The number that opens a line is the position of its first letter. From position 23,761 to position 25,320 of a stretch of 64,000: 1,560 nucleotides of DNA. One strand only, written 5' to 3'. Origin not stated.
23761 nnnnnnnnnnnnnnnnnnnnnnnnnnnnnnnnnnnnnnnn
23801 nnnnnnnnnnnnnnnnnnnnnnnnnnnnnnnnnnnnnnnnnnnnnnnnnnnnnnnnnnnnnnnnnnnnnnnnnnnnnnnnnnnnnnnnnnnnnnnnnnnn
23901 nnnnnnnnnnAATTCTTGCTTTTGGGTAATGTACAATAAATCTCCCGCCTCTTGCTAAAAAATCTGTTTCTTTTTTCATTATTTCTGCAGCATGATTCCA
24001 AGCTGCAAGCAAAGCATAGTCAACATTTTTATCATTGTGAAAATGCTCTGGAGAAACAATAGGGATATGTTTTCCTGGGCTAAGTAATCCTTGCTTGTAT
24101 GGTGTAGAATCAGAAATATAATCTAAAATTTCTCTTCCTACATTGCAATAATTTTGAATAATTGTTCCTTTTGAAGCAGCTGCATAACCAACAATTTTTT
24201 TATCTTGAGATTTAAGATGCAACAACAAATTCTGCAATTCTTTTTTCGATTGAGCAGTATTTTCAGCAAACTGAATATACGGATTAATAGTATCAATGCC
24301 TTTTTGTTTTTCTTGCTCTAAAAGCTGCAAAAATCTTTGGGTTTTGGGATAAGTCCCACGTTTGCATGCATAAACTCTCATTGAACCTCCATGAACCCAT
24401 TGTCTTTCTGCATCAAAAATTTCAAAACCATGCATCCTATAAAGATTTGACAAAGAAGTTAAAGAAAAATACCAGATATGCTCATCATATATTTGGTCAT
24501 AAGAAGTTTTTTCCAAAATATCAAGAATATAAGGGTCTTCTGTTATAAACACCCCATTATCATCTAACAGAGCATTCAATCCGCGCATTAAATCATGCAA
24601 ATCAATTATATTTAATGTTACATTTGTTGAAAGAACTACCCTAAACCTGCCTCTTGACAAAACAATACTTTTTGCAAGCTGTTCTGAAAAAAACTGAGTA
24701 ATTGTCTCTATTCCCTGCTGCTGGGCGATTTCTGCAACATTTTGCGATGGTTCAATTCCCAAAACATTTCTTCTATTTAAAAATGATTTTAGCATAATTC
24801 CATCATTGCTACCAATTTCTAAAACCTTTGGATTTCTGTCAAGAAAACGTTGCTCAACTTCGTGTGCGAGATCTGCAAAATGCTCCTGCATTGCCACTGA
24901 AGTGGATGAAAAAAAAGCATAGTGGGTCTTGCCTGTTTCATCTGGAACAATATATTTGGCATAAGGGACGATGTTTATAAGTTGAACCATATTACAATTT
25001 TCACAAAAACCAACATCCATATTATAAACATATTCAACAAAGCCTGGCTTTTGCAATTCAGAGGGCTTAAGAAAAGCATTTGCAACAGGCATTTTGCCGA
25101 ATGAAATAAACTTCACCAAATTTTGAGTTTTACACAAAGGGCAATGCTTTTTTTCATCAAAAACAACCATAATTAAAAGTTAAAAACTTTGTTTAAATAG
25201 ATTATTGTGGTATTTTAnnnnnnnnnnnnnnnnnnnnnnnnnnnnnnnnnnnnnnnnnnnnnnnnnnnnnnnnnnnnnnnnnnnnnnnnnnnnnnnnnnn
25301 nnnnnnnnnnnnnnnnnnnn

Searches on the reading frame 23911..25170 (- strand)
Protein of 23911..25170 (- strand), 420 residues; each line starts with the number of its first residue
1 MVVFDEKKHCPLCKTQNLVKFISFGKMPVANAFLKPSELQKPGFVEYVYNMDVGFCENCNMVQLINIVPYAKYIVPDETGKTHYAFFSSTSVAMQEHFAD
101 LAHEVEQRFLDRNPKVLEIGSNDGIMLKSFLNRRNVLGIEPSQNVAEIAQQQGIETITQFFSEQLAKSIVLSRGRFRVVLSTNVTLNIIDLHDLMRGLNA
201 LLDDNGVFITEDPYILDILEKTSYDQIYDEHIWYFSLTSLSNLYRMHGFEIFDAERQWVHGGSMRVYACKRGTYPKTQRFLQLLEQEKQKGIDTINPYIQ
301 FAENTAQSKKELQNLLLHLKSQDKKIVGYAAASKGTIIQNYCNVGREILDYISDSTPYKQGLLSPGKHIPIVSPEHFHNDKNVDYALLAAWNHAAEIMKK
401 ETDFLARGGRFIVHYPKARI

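Call 75: search_dna_similar(query=window:23911-25170:-, collection=plasmids, mode=protein, max_rows=15)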
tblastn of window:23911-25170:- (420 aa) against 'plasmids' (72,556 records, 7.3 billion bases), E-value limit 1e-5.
Records with a match: 172; places in all: 210; records where one place covers at least 80% of the query: 170.
Best place of each record, by identity: <60% 172.
By first word of the organism name: Sinorhizobium 58; Streptomyces 21; Rhizobium 11; Bacillus 10; Leisingera 9; Roseibium 6; Shinella 6; Brachyspira 6; Ensifer 5; Pseudonocardia 4; and 24 more.
By predicted mobility (MOB-suite, as given by PLSDB): non-mobilizable 105; mobilizable 60; conjugative 7.
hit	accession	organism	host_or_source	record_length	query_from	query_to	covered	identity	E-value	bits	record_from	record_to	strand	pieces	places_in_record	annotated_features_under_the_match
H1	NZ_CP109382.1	Streptomyces atratus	-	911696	2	420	100%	37.9%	1e-87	298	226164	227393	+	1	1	class I SAM-dependent methyltransferase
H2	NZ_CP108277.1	Streptomyces atratus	-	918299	2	420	100%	37.9%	2e-87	297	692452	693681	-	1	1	class I SAM-dependent methyltransferase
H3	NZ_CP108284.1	Streptomyces atratus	-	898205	2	420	100%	37.9%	2e-87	297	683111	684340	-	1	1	class I SAM-dependent methyltransferase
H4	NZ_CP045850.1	Streptomyces clavuligerus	pure culture single spore ...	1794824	6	420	99%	37.0%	5e-80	276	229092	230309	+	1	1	none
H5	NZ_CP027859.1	Streptomyces clavuligerus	Cell culture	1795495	6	420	99%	37.0%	5e-80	276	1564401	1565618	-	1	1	none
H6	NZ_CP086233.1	Streptomyces clavuligerus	whole organism,soil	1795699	6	420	99%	37.0%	5e-80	276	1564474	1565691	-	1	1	none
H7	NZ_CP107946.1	Streptomyces sp. NBC_00390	-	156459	10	420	98%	36.6%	2e-82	283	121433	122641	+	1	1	class I SAM-dependent methyltransferase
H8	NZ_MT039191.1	Serratia proteamaculans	-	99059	5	416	98%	36.1%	2e-76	265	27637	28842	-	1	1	class I SAM-dependent methyltransferase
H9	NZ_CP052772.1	Pseudonocardia alni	Cell culture,soil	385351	10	420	98%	35.9%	3e-78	271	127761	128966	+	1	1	class I SAM-dependent methyltransferase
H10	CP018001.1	Rhizobium sp. Y9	Veronaeopsis simplex Y34,cell culture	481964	10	420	98%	35.8%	4e-74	259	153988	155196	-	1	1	SAM-dependent methyltransferase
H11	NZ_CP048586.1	Agrobacterium pusense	walnut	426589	10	420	98%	35.8%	6e-74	258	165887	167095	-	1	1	class I SAM-dependent methyltransferase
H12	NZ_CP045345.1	Labrenzia sp. THAF187b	pure culture,Surface of a polyethylene ...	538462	7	420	99%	35.3%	7e-76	264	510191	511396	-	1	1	class I SAM-dependent methyltransferase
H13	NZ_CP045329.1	Labrenzia sp. THAF191b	pure culture,Surface of a polyethylene ...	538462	7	420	99%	35.3%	7e-76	264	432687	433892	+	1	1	class I SAM-dependent methyltransferase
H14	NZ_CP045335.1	Labrenzia sp. THAF191a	pure culture,Surface of a polyethylene ...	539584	7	420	99%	35.3%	7e-76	264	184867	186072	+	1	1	class I SAM-dependent methyltransferase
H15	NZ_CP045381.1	Labrenzia sp. THAF35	pure culture,Surface of a polyethylene ...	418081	7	420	99%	35.3%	1e-75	263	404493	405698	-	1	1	class I SAM-dependent methyltransferase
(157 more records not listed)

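Call 76: get_annotated_region(hit=H1, flank=12000)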
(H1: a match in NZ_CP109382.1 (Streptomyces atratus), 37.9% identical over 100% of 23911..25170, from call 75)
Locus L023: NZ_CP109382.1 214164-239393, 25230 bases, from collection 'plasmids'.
description: Streptomyces atratus strain NBC 01545 plasmid unnamed1, complete sequence
organism: Streptomyces atratus (NCBI taxid 1893)
taxonomy: Bacteria; Actinomycetota; Actinomycetes; Kitasatosporales; Streptomycetaceae; Streptomyces; Streptomyces atratus
host: -; source: -; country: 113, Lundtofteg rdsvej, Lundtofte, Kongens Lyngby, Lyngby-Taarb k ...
typing (MOB-suite, as given by PLSDB): non-mobilizable
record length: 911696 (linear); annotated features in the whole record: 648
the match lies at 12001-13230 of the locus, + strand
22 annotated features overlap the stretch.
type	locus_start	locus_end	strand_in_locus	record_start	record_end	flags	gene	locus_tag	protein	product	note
CDS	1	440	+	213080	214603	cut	-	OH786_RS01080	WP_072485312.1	PH domain-containing protein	-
CDS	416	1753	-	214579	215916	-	-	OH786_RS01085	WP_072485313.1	activator-dependent family glycosyltransferase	-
CDS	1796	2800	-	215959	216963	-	-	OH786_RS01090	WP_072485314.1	NAD-dependent epimerase/dehydratase family protein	-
CDS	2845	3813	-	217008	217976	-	-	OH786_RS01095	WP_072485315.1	aldo/keto reductase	-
CDS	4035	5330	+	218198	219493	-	-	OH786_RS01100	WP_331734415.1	activator-dependent family glycosyltransferase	-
CDS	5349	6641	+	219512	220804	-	-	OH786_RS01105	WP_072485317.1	activator-dependent family glycosyltransferase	-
CDS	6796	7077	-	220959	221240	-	-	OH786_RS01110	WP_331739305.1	hypothetical protein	-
CDS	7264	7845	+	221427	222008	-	-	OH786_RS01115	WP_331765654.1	class I SAM-dependent methyltransferase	-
CDS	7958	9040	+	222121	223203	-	-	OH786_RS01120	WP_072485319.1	aminotransferase class I/II-fold pyridoxal phosphate-dependent enzyme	GO:0009058 - biosynthetic process [Evidence IEA]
CDS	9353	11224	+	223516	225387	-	-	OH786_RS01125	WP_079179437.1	AfsR/SARP family transcriptional regulator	-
CDS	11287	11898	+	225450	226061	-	-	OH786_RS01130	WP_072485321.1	dTDP-4-dehydrorhamnose 3,5-epimerase family protein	-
CDS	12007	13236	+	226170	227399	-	-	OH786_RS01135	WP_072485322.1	class I SAM-dependent methyltransferase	-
CDS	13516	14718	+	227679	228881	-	ltrA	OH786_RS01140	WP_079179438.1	group II intron reverse transcriptase/maturase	GO:0000373 - Group II intron splicing [Evidence IEA]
CDS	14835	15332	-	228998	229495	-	-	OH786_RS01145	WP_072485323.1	PH domain-containing protein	-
CDS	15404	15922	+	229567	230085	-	-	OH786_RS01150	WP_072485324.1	GNAT family protein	-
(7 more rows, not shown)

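Call 77: get_annotated_region(hit=H7, flank=20000)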
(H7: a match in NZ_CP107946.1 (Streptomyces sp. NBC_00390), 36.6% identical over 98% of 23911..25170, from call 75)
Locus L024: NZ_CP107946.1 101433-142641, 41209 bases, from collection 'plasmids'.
description: Streptomyces sp. NBC_00390 plasmid unnamed1, complete sequence
organism: Streptomyces sp. NBC_00390 (NCBI taxid 2975736)
taxonomy: Bacteria; Actinomycetota; Actinomycetes; Kitasatosporales; Streptomycetaceae; Streptomyces; Streptomyces sp. NBC 00390
host: -; source: -; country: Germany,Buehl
typing (MOB-suite, as given by PLSDB): non-mobilizable; replicon rep_cluster_1982
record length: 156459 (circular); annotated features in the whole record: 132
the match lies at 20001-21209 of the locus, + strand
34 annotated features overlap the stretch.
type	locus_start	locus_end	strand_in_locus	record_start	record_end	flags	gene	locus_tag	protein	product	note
CDS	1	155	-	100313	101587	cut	-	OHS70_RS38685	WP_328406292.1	beta-ketoacyl-[acyl-carrier-protein] synthase family protein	GO:0006633 - fatty acid biosynthetic process [Evidence IEA]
CDS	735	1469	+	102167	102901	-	-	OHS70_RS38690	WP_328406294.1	AfsR/SARP family transcriptional regulator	-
CDS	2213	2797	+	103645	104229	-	rfbC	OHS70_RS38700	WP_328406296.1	dTDP-4-dehydrorhamnose 3,5-epimerase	-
CDS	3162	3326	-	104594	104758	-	-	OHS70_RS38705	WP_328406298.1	hypothetical protein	-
CDS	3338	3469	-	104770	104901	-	-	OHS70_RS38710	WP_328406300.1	hypothetical protein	-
CDS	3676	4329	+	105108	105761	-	-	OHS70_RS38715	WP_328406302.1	DUF402 domain-containing protein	-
CDS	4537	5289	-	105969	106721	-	-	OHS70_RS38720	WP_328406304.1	ABC transporter permease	-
CDS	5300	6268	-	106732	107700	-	-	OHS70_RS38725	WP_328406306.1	ATP-binding cassette domain-containing protein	-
CDS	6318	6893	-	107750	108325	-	-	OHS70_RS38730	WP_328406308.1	PadR family transcriptional regulator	-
CDS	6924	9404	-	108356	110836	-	-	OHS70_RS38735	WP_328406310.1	excinuclease ABC subunit UvrA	-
CDS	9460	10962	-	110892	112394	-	-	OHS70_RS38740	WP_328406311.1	FAD-dependent monooxygenase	-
CDS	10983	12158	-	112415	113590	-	-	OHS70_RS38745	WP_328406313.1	nucleotide disphospho-sugar-binding domain-containing protein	-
CDS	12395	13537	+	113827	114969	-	-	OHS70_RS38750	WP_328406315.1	nucleotide disphospho-sugar-binding domain-containing protein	-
CDS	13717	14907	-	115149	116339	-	-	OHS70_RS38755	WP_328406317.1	nucleotide disphospho-sugar-binding domain-containing protein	-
CDS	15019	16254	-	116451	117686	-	-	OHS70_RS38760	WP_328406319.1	nucleotide disphospho-sugar-binding domain-containing protein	-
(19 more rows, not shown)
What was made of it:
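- On NDP-hexose 2,3-dehydratase (EvaA family, PF03559): A canonical cluster for comparison is in call 77.
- A canonical plasmid cluster (L024) has the order 2,3-dehydratase, Gfo/Idh/MocA reductase, C-methyltransferase (call 77).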

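Call 79: search_solved_structures(query=L024:17491-18930:+, max_evalue=0.001, show_alignments=1)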
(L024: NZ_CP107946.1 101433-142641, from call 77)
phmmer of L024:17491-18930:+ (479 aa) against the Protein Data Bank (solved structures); distinct sequences matched with E-value up to 0.001: 1.
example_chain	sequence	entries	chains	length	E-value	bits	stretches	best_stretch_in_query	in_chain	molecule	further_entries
4j7g_A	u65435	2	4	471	1.9e-132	445.8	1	22-477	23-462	EvaA 2,3-dehydratase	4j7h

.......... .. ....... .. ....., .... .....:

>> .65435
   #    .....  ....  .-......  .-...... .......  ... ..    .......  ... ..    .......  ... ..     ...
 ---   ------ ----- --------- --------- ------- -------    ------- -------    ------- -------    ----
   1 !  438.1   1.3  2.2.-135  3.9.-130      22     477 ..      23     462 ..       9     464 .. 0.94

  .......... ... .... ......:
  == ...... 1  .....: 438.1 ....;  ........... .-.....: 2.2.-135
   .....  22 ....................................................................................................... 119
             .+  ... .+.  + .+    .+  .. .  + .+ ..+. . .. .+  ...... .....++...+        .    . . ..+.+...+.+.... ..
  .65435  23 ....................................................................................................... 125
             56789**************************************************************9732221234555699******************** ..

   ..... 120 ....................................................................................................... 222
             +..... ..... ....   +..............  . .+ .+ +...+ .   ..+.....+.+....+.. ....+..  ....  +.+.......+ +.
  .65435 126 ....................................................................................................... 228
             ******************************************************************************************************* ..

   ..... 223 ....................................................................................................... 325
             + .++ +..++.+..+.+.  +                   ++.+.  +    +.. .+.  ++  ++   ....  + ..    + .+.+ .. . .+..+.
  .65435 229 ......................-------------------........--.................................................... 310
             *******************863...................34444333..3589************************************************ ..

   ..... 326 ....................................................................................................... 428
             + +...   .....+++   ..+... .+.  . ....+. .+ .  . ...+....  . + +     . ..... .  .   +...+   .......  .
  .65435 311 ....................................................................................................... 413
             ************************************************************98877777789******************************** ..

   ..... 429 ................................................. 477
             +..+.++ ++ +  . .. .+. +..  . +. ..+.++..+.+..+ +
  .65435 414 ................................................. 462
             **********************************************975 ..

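Call 80: search_dna_similar(query=L024:17491-18930:+, collection=plasmids, mode=protein, max_rows=14, rows=spread)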
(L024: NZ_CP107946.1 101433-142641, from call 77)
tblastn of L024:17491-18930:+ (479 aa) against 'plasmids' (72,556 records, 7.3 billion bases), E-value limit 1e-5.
Records with a match: 93; places in all: 102; records where one place covers at least 80% of the query: 93.
Best place of each record, by identity: >=99% 1; <60% 92.
By first word of the organism name: Streptomyces 83; Pseudonocardia 4; Kitasatospora 2; Nocardiopsis 1; Serratia 1; Rhodococcus 1; Hoeflea 1.
By predicted mobility (MOB-suite, as given by PLSDB): non-mobilizable 79; mobilizable 14.
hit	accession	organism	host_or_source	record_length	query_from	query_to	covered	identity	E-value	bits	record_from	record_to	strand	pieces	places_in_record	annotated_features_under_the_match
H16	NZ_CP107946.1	Streptomyces sp. NBC_00390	-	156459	1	479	100%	100.0%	0e+0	947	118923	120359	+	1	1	NDP-hexose 2,3-dehydratase family protein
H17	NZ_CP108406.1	Kitasatospora sp. NBC_01302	-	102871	22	477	95%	52.8%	2e-145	467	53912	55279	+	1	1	NDP-hexose 2,3-dehydratase family protein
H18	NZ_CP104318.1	Streptomyces angustmyceticus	whole organism,soil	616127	22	478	95%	51.4%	7e-138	445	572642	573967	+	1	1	NDP-hexose 2,3-dehydratase family protein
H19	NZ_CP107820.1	Streptomyces sp. NBC_00536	-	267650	21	479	96%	50.3%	4e-137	443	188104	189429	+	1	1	NDP-hexose 2,3-dehydratase family protein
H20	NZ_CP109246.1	Streptomyces albidoflavus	-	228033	6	474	98%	48.8%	6e-129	419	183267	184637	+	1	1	NDP-hexose 2,3-dehydratase family protein | class I SAM-dependent methyltransferase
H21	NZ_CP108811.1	Streptomyces sp. NBC_00870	-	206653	22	479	96%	49.9%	5e-134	434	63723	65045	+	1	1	NDP-hexose 2,3-dehydratase family protein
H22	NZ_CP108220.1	Streptomyces coelicoflavus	-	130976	22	478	95%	49.3%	2e-126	412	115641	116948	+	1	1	NDP-hexose 2,3-dehydratase family protein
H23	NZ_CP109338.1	Streptomyces sp. NBC_00455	-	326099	22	479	96%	48.6%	2e-126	412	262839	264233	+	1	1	NDP-hexose 2,3-dehydratase family protein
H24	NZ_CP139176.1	Streptomyces sp. CL7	soild,microorganism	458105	21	479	96%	44.6%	1e-107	358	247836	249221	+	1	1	NDP-hexose 2,3-dehydratase family protein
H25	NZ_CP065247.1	Streptomyces clavuligerus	cell culture,lab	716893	22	478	95%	43.2%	5e-118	388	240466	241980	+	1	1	NDP-hexose 2,3-dehydratase family protein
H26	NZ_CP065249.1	Streptomyces clavuligerus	cell culture,lab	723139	22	478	95%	43.2%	5e-118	388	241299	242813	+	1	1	NDP-hexose 2,3-dehydratase family protein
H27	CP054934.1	Nocardiopsis flavescens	Single Cell,marine sediment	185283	8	468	96%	42.2%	7e-104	347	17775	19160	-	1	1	NDP-hexose 2,3-dehydratase family protein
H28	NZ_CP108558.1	Streptomyces sp. NBC_01205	-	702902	21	475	88%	42.1%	3e-61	338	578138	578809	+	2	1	none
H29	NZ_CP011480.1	Hoeflea sp. IMCC20628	-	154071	52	474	88%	25.0%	3e-28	126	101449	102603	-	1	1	NDP-hexose 2,3-dehydratase family protein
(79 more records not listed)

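Call 81: get_annotated_region(hit=H29, flank=8000)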
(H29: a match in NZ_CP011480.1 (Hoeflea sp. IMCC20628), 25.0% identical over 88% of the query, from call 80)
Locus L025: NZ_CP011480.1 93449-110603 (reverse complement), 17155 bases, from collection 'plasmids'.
description: Hoeflea sp. IMCC20628 plasmid unnamed, complete sequence
organism: Hoeflea sp. IMCC20628 (NCBI taxid 1620421)
taxonomy: Bacteria; Pseudomonadota; Alphaproteobacteria; Hyphomicrobiales; Rhizobiaceae; Hoeflea; Hoeflea sp. IMCC20628
host: -; source: -; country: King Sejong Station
typing (MOB-suite, as given by PLSDB): non-mobilizable; replicon rep_cluster_1623
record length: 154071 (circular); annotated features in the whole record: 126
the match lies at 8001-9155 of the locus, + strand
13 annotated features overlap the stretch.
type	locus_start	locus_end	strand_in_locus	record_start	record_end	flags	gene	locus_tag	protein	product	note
CDS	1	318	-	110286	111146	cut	rfbA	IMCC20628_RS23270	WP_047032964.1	glucose-1-phosphate thymidylyltransferase RfbA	GO:0019305 - dTDP-rhamnose biosynthetic process [Evidence IEA]; GO:0009243 - O antigen biosynthetic process [Evidence ...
CDS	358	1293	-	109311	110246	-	-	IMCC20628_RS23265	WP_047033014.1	glycosyltransferase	-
CDS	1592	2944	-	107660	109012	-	-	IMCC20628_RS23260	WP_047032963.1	UDP-glucose/GDP-mannose dehydrogenase family protein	-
CDS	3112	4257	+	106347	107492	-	-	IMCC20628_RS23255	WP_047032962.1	ISAs1 family transposase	-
CDS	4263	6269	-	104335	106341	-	-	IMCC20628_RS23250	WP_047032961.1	acyltransferase family protein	-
CDS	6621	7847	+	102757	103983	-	-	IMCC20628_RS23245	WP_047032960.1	glycosyltransferase family 61 protein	GO:0006486 - protein glycosylation [Evidence IEA]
CDS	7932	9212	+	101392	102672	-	-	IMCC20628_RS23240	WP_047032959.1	NDP-hexose 2,3-dehydratase family protein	-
CDS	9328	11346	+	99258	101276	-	-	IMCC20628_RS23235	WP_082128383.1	glycosyltransferase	-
CDS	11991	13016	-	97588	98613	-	-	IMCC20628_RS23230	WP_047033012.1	IS110 family transposase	-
CDS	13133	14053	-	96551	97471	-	-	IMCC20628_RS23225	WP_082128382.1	IS110 family transposase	-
CDS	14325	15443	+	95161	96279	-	-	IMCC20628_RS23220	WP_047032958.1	IS5 family transposase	-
CDS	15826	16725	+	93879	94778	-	cysD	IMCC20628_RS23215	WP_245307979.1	sulfate adenylyltransferase subunit CysD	GO:0000103 - sulfate assimilation [Evidence IEA]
CDS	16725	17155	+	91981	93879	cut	cysN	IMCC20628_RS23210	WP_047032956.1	sulfate adenylyltransferase subunit CysN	GO:0006790 - sulfur compound metabolic process [Evidence IEA]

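Call 82: get_annotated_region(hit=H27, flank=300)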
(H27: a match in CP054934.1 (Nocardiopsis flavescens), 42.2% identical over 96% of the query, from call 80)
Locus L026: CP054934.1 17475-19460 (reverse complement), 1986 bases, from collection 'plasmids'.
description: Nocardiopsis flavescens strain NA01583 plasmid unnamed1, complete sequence
organism: Nocardiopsis flavescens (NCBI taxid 758803)
taxonomy: Bacteria; Actinomycetota; Actinomycetes; Streptosporangiales; Nocardiopsaceae; Nocardiopsis; Nocardiopsis flavescens
host: -; source: Single Cell,marine sediment; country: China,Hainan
typing (MOB-suite, as given by PLSDB): non-mobilizable
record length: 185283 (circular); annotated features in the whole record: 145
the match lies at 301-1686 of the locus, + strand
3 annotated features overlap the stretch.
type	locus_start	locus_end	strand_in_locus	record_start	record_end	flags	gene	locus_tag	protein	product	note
CDS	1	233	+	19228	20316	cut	-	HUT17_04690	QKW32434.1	glucose-1-phosphate thymidylyltransferase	-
CDS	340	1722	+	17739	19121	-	-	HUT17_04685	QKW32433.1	NDP-hexose 2,3-dehydratase family protein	-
CDS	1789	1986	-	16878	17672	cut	-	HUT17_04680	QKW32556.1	ABC transporter permease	-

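Call 83: get_annotated_region(hit=H24, flank=300)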
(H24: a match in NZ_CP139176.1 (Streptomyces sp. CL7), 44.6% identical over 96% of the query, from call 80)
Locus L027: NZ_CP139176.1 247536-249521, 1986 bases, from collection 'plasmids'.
description: Streptomyces sp. CL7 plasmid pSALBX2, complete sequence
organism: Streptomyces sp. CL7 (NCBI taxid 3096006)
taxonomy: Bacteria; Actinomycetota; Actinomycetes; Kitasatosporales; Streptomycetaceae; Streptomyces; Streptomyces sp. CL7
host: -; source: soild,microorganism; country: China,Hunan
typing (MOB-suite, as given by PLSDB): non-mobilizable; replicon rep_cluster_1910
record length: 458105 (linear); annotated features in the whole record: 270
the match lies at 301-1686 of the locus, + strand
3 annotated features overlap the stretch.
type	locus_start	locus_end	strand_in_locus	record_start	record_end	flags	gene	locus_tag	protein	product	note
CDS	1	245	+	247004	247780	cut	-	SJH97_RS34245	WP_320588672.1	alpha/beta fold hydrolase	-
CDS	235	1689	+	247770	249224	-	-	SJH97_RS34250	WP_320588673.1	NDP-hexose 2,3-dehydratase family protein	-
CDS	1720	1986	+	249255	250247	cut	-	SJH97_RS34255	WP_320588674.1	Gfo/Idh/MocA family oxidoreductase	-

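Call 84: get_annotated_region(hit=H17, flank=300)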
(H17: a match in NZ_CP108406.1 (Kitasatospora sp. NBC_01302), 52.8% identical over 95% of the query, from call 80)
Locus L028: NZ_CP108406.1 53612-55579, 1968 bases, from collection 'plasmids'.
description: Kitasatospora sp. NBC_01302 plasmid unnamed2, complete sequence
organism: Kitasatospora sp. NBC_01302 (NCBI taxid 2903575)
taxonomy: Bacteria; Actinomycetota; Actinomycetes; Kitasatosporales; Streptomycetaceae; Kitasatospora; Kitasatospora sp. NBC 01302
host: -; source: -; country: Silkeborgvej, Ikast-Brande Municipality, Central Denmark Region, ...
typing (MOB-suite, as given by PLSDB): non-mobilizable
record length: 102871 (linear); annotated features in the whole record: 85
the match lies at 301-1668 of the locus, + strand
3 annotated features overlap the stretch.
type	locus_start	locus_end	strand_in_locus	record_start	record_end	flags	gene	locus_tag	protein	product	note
CDS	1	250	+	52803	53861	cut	-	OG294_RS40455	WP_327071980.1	glucose-1-phosphate thymidylyltransferase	GO:0000271 - polysaccharide biosynthetic process [Evidence IEA]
CDS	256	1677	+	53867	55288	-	-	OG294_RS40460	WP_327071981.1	NDP-hexose 2,3-dehydratase family protein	-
CDS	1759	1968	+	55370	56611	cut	-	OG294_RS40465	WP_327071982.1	nucleotide disphospho-sugar-binding domain-containing protein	-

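Call 85: get_annotated_region(hit=H25, flank=300)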
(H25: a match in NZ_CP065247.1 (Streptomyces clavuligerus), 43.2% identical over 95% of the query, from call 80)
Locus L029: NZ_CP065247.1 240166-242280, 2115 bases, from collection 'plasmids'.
description: Streptomyces clavuligerus strain F1D1 plasmid pF1D1A, complete sequence
organism: Streptomyces clavuligerus (NCBI taxid 1901)
taxonomy: Bacteria; Actinomycetota; Actinomycetes; Kitasatosporales; Streptomycetaceae; Streptomyces; Streptomyces clavuligerus
host: -; source: cell culture,lab; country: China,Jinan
typing (MOB-suite, as given by PLSDB): non-mobilizable; replicon rep_cluster_12,rep_cluster_1879,rep_cluster_1910,rep_cluster_1922,rep_cluster_40
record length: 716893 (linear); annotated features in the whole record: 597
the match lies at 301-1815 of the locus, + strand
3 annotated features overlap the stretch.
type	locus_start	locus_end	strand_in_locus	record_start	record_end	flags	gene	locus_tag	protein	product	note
CDS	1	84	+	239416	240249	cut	-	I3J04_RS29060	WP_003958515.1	methyltransferase domain-containing protein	-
CDS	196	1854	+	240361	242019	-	-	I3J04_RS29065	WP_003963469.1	NDP-hexose 2,3-dehydratase family protein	-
CDS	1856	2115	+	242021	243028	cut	-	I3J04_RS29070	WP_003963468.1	NAD-dependent epimerase/dehydratase family protein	-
